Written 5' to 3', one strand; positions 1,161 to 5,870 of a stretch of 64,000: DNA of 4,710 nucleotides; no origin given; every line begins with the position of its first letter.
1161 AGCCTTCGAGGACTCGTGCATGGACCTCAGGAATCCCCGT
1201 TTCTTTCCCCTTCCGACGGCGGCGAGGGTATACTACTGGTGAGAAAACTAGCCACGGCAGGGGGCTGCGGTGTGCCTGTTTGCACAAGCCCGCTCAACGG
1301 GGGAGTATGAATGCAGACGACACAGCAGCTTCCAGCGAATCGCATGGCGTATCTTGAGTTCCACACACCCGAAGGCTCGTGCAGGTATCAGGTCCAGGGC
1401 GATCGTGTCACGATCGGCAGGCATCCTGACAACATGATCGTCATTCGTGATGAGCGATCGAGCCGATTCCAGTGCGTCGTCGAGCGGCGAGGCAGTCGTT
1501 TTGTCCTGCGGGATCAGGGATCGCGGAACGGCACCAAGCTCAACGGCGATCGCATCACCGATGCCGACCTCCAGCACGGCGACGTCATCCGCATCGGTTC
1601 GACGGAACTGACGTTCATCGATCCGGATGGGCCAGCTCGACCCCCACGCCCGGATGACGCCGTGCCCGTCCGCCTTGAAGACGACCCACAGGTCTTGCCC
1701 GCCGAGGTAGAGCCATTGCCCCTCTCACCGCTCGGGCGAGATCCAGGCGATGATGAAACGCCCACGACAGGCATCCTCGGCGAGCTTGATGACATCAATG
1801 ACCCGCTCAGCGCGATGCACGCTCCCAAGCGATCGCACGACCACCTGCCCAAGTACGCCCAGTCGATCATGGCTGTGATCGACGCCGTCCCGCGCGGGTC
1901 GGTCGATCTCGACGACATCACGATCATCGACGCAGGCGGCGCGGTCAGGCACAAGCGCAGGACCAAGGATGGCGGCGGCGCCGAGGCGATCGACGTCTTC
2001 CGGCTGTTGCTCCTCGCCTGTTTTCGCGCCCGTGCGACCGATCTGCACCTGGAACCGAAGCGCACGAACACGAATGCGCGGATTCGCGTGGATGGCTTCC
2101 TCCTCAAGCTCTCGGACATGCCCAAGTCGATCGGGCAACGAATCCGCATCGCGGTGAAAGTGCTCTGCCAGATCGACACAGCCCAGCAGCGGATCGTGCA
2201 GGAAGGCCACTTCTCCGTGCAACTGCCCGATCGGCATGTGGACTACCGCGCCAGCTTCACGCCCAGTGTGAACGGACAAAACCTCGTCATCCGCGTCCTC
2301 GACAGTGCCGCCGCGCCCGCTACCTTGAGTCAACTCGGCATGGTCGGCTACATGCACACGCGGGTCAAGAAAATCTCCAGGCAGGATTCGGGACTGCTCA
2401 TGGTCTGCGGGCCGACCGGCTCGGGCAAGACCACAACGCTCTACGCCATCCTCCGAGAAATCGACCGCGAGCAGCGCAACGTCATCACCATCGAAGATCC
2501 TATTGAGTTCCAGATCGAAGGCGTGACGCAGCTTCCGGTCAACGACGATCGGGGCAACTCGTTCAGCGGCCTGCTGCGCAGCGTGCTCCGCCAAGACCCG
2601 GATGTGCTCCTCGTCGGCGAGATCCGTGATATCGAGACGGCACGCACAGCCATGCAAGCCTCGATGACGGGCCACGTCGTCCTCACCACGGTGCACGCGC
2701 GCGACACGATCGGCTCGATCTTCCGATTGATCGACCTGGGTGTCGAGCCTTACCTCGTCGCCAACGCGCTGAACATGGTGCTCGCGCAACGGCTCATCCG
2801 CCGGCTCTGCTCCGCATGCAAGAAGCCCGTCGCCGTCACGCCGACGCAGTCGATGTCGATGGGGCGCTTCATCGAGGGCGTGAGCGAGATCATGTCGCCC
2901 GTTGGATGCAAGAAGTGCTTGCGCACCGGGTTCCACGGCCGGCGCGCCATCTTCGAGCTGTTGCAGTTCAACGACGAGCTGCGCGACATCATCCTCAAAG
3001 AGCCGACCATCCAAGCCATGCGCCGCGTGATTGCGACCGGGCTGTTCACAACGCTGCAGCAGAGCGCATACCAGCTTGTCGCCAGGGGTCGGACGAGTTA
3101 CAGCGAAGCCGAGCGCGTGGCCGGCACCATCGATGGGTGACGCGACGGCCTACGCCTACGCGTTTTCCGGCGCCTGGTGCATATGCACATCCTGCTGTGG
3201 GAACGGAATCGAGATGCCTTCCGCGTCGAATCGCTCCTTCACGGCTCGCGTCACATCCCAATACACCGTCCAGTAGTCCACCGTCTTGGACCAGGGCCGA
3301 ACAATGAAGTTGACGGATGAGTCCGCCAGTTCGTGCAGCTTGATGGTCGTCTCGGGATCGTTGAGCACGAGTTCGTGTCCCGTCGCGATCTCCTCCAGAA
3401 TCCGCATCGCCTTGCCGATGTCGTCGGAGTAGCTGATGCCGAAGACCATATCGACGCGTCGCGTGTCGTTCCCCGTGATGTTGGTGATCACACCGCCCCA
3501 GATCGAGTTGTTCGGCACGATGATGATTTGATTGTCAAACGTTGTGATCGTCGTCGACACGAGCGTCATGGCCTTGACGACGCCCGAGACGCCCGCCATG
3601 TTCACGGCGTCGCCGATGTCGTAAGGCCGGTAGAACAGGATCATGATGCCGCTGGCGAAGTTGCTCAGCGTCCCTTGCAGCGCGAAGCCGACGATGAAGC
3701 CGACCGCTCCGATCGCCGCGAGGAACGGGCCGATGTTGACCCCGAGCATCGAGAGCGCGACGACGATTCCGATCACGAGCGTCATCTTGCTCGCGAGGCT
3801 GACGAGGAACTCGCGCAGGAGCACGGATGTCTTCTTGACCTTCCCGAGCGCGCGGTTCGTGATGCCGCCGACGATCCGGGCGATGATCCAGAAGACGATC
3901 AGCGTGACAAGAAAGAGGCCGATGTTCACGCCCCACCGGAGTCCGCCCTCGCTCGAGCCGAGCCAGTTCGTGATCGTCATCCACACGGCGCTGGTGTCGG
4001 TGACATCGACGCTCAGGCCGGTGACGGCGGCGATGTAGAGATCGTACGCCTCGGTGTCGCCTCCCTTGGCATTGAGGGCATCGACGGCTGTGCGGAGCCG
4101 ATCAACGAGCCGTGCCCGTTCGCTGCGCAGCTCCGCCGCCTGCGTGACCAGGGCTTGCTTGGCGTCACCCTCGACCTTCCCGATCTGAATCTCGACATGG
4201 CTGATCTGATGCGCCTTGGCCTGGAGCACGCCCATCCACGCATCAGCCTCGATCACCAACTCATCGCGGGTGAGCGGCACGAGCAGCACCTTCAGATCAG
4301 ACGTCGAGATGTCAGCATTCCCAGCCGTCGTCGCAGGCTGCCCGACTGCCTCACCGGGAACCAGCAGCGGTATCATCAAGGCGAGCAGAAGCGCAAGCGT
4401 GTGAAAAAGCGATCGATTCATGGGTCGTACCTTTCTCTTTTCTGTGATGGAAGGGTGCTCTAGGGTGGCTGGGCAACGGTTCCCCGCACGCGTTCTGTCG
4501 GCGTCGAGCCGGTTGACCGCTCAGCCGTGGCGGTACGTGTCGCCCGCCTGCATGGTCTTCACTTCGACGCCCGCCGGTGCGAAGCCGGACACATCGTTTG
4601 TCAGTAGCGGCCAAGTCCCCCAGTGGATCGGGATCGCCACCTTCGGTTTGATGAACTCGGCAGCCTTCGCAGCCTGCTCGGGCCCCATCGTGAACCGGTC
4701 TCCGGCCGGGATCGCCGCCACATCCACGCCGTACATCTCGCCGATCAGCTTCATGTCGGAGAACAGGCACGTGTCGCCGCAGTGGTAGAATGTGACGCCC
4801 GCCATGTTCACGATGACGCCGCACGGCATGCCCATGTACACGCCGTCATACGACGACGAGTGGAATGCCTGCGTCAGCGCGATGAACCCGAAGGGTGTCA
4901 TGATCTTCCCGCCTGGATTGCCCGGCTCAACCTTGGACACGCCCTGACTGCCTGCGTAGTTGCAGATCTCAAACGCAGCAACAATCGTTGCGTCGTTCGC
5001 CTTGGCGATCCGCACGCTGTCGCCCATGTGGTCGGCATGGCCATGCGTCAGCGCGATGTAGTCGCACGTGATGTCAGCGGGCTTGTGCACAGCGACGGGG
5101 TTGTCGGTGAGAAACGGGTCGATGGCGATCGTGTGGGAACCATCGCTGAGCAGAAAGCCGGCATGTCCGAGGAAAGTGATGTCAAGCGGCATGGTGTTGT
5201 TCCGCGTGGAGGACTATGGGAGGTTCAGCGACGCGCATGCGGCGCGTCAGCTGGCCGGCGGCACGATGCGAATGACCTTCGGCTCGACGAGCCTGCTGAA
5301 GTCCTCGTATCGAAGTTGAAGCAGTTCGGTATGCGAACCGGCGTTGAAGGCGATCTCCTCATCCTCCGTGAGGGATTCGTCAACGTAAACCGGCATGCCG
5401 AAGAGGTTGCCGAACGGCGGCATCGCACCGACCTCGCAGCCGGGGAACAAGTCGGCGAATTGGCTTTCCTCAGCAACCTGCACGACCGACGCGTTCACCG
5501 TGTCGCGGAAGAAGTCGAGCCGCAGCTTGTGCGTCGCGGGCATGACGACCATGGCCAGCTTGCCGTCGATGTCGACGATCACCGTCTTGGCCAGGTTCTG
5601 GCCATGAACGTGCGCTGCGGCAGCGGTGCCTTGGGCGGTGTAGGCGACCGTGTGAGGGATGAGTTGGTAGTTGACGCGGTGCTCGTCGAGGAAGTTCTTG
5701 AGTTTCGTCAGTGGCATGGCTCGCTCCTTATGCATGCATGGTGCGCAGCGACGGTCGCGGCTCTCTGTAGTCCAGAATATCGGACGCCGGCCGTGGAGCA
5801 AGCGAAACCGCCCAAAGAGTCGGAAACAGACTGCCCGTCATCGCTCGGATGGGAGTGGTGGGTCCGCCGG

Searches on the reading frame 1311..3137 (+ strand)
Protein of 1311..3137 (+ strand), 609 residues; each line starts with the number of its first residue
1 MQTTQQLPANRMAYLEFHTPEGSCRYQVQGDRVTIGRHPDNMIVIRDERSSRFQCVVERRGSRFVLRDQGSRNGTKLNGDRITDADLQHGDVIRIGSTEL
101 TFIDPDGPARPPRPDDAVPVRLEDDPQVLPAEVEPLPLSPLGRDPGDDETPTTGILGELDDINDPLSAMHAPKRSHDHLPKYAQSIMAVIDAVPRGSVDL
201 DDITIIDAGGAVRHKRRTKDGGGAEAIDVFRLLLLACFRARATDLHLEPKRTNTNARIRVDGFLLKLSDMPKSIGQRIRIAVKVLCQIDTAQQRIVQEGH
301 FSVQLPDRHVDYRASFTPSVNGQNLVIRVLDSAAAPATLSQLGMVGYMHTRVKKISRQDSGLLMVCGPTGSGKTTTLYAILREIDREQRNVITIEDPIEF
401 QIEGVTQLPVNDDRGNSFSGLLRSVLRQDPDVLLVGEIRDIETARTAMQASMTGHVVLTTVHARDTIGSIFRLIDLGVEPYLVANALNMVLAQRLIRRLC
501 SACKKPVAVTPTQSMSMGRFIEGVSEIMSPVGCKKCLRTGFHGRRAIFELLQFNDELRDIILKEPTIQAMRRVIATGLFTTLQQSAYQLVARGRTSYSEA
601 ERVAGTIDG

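Call 27: search_protein_families(library=pfam, proteins=[window:1311-3137:+], max_evalue=0.001)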
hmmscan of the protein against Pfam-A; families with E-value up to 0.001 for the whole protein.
window:1311-3137:+ (609 aa): 6 families
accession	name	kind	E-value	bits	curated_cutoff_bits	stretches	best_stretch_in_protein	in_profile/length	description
PF00437.27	T2SSE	-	2.7e-102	342.6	24.9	1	236-602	18-370/370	Type II/IV secretion system protein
PF00498.31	FHA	-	2.1e-18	66.9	20.7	1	33-96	1-67/67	FHA domain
PF16697.10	Yop-YscD_cpl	-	6.1e-14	52.5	33.2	1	25-104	11-92/94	Inner membrane component of T3SS, cytoplasmic domain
PF13401.12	AAA_22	-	3.3e-05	24.7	27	1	358-397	3-42/130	AAA domain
PF25199.1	nSTAND_NTPase5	-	6.9e-05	23.1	34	1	341-408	21-90/145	Novel STAND NTPase 5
PF13191.12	AAA_16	-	0.00061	20.8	32.6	0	352-394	16-57/167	AAA ATPase domain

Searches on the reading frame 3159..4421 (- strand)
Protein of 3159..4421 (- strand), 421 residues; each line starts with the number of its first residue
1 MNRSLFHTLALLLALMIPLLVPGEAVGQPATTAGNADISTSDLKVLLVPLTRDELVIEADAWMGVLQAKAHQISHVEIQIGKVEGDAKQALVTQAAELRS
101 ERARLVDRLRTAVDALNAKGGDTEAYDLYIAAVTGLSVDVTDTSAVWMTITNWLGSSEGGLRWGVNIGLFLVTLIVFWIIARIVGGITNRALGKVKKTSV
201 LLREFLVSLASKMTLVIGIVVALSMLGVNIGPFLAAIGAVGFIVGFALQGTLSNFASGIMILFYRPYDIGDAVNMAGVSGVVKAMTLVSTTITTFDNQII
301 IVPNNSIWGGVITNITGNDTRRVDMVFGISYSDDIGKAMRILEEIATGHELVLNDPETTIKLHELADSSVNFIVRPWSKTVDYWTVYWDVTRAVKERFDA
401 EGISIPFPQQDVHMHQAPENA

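Call 27: search_protein_families(library=pfam, proteins=[window:3159-4421:-], max_evalue=0.001)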
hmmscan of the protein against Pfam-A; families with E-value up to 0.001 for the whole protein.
window:3159-4421:- (421 aa): 4 families
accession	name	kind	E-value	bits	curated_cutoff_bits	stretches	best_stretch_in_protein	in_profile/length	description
PF00924.24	MS_channel_2nd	-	2.5e-20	72.8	20.2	1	251-316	2-67/68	Mechanosensitive ion channel, beta-domain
PF21082.3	MS_channel_3rd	-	2.2e-17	63.7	21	1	323-405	1-88/88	Mechanosensitive ion channel MscS, C-terminal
PF21088.3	MS_channel_1st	-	0.00025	21.4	23.1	1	215-249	8-42/42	Mechanosensitive ion channel, transmembrane helices 2/3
PF05552.17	MS_channel_1st_1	-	0.00067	19.9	22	1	163-196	13-46/50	Mechanosensitive ion channel, conserved TM helix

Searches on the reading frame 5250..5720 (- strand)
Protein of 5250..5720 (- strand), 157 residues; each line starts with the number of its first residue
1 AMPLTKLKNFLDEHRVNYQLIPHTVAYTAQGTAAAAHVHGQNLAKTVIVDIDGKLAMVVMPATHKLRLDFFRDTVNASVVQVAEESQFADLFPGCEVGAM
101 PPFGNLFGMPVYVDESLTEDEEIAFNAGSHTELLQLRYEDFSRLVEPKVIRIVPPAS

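Call 27: search_protein_families(library=pfam, proteins=[window:5250-5720:-], max_evalue=0.001)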
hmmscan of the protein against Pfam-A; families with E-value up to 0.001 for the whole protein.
window:5250-5720:- (157 aa): 1 family
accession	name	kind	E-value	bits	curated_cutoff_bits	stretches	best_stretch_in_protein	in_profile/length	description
PF04073.20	tRNA_edit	-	2.2e-27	96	25.5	1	25-143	3-122/123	Aminoacyl-tRNA editing domain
